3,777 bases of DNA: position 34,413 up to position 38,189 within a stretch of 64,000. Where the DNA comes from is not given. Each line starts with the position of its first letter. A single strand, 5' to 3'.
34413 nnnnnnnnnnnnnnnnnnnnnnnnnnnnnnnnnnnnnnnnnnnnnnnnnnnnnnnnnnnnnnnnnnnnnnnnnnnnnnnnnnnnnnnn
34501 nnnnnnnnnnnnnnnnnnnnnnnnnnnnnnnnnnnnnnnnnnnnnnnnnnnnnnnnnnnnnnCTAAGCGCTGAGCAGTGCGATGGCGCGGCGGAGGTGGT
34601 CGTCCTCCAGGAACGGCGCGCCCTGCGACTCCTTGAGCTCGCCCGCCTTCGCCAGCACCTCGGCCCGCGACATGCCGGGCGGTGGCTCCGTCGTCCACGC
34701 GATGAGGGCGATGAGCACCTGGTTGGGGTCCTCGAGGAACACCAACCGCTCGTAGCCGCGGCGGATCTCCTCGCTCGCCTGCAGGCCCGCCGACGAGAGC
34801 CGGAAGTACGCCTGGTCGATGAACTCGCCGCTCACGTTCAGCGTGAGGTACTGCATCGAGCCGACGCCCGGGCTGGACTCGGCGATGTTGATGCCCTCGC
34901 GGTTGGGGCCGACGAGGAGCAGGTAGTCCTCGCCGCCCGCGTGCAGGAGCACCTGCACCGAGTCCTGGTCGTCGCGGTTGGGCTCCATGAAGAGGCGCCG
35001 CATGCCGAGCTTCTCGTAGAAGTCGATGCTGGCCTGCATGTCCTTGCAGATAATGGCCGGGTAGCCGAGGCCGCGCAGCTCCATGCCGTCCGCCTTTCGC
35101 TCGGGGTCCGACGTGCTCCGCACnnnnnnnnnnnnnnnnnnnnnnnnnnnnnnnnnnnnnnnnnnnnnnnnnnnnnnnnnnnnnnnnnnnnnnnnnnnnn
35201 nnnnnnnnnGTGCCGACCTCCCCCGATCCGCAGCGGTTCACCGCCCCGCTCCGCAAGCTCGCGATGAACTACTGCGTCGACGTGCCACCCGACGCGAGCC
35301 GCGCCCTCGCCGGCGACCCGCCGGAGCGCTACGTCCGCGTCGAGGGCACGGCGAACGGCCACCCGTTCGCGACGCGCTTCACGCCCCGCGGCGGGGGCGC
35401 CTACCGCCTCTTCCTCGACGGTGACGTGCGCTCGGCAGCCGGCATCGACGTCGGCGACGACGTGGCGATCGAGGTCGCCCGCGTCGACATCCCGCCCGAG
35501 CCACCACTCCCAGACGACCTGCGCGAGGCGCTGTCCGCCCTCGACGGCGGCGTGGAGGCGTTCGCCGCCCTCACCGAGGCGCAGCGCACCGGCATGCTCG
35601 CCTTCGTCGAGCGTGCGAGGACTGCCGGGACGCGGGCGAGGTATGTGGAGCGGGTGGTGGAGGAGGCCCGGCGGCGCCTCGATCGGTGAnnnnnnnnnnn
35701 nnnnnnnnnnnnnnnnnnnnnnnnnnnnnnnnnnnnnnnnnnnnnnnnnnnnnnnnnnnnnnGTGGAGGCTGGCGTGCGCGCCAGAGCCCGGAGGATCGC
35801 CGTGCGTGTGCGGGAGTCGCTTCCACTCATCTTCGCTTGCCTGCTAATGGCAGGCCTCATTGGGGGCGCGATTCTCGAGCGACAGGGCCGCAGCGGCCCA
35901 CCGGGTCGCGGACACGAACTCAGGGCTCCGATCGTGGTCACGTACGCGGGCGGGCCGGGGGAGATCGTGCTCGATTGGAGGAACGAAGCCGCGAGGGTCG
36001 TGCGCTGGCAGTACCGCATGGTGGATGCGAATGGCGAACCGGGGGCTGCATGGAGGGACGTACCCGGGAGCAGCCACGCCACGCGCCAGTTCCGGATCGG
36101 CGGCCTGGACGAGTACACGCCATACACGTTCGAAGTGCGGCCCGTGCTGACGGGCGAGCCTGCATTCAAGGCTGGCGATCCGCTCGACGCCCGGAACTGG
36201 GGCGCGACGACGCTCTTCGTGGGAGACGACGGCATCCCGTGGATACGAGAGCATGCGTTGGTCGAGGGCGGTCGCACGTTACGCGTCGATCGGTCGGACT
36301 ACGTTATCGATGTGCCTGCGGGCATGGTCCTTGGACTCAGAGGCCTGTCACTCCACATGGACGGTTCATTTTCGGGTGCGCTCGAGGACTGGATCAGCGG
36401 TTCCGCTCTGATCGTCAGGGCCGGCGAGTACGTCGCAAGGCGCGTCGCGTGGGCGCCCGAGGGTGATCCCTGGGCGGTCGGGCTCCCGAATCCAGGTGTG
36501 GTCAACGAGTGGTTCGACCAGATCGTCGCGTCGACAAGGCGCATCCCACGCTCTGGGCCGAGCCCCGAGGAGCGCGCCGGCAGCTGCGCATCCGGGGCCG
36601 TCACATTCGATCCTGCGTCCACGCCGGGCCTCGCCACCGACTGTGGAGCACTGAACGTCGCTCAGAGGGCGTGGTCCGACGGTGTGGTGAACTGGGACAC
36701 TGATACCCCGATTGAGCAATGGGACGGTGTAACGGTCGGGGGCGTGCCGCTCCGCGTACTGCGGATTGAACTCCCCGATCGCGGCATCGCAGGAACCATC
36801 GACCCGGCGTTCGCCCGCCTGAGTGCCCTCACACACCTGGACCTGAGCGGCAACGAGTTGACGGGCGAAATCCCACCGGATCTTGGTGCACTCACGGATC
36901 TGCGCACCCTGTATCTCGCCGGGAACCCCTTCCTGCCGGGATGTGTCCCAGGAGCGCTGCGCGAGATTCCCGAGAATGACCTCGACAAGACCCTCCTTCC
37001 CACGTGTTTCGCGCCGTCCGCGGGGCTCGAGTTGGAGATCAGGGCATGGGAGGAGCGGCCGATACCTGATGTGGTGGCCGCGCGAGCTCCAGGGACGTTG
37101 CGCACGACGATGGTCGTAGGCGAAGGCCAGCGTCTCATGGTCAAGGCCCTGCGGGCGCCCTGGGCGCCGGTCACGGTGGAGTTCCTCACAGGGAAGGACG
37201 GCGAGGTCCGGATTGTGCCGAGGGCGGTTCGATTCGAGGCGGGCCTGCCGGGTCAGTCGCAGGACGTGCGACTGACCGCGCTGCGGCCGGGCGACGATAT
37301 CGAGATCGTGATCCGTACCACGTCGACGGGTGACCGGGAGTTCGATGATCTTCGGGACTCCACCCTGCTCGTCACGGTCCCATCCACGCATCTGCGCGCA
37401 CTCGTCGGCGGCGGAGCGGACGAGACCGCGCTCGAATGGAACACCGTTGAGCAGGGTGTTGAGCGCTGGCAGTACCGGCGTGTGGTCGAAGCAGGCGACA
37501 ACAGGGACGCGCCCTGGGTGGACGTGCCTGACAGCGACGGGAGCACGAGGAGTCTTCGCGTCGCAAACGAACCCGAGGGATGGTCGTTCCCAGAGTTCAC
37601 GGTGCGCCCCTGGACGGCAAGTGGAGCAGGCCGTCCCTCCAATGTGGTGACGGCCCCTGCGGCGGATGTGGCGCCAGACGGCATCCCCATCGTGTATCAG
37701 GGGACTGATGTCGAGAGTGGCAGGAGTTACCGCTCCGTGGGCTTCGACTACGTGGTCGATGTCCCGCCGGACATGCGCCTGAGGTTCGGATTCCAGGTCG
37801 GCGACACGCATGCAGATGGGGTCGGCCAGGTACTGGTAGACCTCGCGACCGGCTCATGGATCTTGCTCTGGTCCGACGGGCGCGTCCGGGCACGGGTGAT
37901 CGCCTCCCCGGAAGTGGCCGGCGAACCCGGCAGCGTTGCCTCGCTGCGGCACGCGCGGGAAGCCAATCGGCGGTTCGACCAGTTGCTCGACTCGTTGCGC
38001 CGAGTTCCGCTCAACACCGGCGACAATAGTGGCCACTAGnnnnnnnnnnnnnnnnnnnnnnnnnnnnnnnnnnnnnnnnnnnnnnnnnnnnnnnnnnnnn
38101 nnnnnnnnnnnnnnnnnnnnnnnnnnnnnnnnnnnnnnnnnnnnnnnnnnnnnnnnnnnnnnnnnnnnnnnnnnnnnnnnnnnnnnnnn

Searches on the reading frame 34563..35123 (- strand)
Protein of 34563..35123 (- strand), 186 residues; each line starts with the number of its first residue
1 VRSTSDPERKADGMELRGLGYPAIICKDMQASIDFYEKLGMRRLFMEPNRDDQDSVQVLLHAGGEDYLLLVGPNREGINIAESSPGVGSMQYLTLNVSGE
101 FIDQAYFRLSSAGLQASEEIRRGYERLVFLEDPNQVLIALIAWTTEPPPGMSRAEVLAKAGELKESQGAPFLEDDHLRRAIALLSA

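Call 42: search_protein_families(library=pfam, proteins=[window:34563-35123:-])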
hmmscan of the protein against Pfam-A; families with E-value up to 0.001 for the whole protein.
window:34563-35123:- (186 aa): 1 family
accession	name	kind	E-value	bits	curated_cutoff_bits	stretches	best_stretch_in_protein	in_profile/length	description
PF00903.31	Glyoxalase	-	4e-09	37.3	20.6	1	19-139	2-120/121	Glyoxalase/Bleomycin resistance protein/Dioxygenase superfamily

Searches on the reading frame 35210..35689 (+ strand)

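Call 42: search_protein_families(library=pfam, proteins=[window:35210-35689:+])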
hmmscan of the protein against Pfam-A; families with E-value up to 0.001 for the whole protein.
window:35210-35689:+ (159 aa): 2 families
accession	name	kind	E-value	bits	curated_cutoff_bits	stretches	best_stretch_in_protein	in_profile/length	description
PF08922.17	DUF1905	-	1.2e-13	51.4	24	1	10-89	1-81/81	Domain of unknown function (DUF1905)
PF13376.11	OmdA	-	2.4e-10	40.7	25.6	1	98-155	2-59/60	Bacteriocin-protection, YdeI or OmpD-Associated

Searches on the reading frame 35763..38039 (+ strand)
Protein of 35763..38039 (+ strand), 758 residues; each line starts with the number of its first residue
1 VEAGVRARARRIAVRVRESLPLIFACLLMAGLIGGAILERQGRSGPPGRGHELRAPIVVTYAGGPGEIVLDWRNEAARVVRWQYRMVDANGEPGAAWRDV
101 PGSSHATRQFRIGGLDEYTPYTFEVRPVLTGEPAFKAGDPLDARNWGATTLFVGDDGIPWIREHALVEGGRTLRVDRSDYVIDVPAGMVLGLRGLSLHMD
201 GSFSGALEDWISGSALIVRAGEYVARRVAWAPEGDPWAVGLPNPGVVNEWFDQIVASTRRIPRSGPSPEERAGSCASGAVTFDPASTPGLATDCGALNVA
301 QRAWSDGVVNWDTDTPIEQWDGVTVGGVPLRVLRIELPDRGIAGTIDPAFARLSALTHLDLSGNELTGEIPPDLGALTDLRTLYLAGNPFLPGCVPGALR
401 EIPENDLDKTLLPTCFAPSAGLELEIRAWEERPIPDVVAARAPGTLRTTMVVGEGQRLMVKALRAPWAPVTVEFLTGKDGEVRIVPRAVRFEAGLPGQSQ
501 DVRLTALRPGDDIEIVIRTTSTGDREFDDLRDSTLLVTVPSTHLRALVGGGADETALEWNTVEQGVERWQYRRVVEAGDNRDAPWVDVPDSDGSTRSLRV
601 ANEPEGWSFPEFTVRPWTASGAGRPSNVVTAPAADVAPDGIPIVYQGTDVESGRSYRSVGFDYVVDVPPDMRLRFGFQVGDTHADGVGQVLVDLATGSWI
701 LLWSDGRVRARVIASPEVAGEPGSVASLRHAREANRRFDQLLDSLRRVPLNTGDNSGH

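Call 26: search_protein_families(library=pfam, proteins=[window:35763-38039:+])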
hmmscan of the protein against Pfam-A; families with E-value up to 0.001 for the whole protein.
window:35763-38039:+ (758 aa): 3 families
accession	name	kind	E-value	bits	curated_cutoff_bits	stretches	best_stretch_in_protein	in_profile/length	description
PF12799.13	LRR_4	-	9.7e-07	29.3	27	1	356-389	3-34/44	Leucine Rich repeats (2 copies)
PF13855.12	LRR_8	-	3.4e-06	27.2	27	1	349-389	20-60/61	Leucine rich repeat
PF00560.39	LRR_1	-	4.2e-06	26.3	20.6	0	356-377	2-23/23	Leucine Rich Repeat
